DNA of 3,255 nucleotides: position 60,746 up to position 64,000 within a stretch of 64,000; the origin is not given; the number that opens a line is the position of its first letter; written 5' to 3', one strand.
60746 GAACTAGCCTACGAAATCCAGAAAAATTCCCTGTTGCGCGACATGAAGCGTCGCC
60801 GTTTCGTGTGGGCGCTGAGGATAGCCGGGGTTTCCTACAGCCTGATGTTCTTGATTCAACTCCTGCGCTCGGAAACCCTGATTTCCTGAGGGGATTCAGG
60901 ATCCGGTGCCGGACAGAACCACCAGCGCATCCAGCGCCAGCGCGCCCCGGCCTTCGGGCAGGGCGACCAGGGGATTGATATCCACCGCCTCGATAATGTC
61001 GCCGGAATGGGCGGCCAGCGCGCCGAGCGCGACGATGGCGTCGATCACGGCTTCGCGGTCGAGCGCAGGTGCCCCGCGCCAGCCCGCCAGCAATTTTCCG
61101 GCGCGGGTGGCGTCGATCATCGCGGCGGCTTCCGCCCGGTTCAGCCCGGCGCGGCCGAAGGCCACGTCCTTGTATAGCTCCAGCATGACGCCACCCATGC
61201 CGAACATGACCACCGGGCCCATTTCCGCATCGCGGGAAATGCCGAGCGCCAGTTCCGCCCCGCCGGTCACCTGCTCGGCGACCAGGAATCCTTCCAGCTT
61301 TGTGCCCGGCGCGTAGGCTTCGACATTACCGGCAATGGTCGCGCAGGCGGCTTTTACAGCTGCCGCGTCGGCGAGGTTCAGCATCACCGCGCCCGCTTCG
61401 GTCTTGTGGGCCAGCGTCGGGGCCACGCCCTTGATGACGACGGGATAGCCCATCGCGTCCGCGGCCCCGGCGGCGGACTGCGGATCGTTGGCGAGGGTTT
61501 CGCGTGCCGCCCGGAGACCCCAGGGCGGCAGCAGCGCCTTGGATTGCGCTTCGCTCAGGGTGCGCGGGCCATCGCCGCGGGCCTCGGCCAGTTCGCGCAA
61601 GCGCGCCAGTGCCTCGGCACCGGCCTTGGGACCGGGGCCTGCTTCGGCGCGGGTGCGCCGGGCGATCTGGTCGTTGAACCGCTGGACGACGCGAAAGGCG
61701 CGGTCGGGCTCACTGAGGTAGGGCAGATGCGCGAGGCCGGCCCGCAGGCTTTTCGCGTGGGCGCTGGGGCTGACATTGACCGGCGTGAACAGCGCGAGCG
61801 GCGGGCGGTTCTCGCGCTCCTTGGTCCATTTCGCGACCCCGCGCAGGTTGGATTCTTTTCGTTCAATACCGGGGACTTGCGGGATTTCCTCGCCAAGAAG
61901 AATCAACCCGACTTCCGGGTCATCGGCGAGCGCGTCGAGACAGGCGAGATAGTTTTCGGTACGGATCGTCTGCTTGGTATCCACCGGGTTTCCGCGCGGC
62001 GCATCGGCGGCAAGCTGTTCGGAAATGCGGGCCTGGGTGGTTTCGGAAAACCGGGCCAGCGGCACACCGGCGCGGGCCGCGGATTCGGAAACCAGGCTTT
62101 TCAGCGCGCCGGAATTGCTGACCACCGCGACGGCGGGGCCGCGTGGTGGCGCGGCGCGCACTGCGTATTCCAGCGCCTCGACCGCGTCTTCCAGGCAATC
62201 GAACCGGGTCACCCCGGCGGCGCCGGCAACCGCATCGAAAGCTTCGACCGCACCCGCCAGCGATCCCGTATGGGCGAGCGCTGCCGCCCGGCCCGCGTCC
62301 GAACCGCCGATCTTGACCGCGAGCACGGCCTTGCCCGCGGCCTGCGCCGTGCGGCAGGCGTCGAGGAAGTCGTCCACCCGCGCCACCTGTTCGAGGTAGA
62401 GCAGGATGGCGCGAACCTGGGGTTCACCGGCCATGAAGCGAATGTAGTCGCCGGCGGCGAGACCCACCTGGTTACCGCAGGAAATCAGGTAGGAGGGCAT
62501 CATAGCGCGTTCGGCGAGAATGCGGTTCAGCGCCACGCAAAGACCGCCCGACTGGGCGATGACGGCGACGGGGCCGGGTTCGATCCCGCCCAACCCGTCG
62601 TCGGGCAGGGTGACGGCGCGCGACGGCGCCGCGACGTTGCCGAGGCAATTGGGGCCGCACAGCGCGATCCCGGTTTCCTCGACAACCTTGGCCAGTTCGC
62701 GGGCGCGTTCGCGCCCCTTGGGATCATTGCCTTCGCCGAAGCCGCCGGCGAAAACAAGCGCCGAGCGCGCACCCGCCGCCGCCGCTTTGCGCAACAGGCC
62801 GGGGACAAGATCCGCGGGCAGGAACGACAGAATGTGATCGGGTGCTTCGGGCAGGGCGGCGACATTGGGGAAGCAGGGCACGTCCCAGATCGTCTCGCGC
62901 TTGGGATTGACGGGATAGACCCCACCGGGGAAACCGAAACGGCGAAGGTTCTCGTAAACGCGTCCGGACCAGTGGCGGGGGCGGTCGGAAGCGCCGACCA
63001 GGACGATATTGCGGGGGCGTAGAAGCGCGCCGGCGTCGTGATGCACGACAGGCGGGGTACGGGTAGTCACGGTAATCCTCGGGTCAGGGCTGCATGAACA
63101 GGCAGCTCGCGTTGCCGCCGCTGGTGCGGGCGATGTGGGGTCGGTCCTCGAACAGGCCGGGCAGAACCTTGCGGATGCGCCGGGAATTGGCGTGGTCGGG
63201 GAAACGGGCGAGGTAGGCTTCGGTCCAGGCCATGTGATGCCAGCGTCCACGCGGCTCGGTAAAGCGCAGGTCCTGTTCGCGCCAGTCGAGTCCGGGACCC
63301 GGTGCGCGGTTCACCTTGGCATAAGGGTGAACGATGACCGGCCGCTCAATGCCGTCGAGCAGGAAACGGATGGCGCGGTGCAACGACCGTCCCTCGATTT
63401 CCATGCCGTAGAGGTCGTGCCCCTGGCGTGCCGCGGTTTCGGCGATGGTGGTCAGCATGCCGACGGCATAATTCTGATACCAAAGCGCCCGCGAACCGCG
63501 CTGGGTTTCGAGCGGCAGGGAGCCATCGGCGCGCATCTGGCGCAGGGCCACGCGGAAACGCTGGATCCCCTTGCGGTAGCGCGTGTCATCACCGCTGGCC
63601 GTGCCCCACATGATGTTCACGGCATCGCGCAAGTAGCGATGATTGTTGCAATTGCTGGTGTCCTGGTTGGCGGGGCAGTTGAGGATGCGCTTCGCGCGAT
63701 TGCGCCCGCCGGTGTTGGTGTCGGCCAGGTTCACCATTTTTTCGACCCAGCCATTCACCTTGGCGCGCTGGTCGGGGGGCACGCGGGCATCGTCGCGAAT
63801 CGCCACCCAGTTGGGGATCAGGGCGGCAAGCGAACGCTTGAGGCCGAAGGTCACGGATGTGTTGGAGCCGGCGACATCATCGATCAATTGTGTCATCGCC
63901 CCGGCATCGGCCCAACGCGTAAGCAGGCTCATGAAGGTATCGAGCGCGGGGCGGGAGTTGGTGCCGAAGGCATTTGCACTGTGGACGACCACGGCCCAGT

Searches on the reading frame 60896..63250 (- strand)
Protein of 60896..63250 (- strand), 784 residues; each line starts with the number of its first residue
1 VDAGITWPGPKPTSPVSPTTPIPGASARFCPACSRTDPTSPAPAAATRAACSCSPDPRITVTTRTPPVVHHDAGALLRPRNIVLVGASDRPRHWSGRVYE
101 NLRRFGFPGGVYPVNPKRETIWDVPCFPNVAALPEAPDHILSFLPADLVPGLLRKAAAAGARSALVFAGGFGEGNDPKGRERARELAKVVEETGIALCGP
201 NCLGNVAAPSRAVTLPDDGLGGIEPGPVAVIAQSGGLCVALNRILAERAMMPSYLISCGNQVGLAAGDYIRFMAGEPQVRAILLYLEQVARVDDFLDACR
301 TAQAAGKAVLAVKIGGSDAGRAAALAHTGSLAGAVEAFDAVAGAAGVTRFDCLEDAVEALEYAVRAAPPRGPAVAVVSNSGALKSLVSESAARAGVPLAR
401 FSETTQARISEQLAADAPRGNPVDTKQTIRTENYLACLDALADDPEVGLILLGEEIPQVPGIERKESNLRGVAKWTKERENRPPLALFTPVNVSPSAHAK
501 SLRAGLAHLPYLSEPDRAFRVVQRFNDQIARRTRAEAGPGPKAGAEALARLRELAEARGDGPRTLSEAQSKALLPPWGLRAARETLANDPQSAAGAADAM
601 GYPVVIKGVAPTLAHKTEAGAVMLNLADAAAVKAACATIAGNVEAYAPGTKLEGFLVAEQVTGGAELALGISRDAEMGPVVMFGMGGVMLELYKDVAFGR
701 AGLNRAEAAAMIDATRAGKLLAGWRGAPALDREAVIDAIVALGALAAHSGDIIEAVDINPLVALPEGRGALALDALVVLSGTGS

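Call 26: search_protein_families(library=pfam, proteins=[window:60896-63250:-], max_evalue=0.0001)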
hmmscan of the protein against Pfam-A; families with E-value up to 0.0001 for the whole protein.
window:60896-63250:- (784 aa): 3 families
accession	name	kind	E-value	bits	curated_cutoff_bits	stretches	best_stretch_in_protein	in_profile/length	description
PF13549.11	ATP-grasp_5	-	1.8e-61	207.8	27.6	1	557-779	2-221/221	ATP-grasp domain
PF13607.11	Succ_CoA_lig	-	8.3e-36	123.2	27.4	1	225-361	1-136/138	Succinyl-CoA ligase like flavodoxin domain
PF13380.12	CoA_binding_2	-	8.5e-23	81.5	22.8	1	80-204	1-112/116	CoA binding domain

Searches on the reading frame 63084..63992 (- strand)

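Call 26: search_protein_families(library=pfam, proteins=[window:63084-63992:-], max_evalue=0.0001)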
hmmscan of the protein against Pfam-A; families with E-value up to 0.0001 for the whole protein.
window:63084-63992:- (302 aa): 1 family
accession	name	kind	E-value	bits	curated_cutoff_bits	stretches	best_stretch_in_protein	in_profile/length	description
PF05426.18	Alginate_lyase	-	1.2e-31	110.6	22.2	1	62-218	126-272/275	Alginate lyase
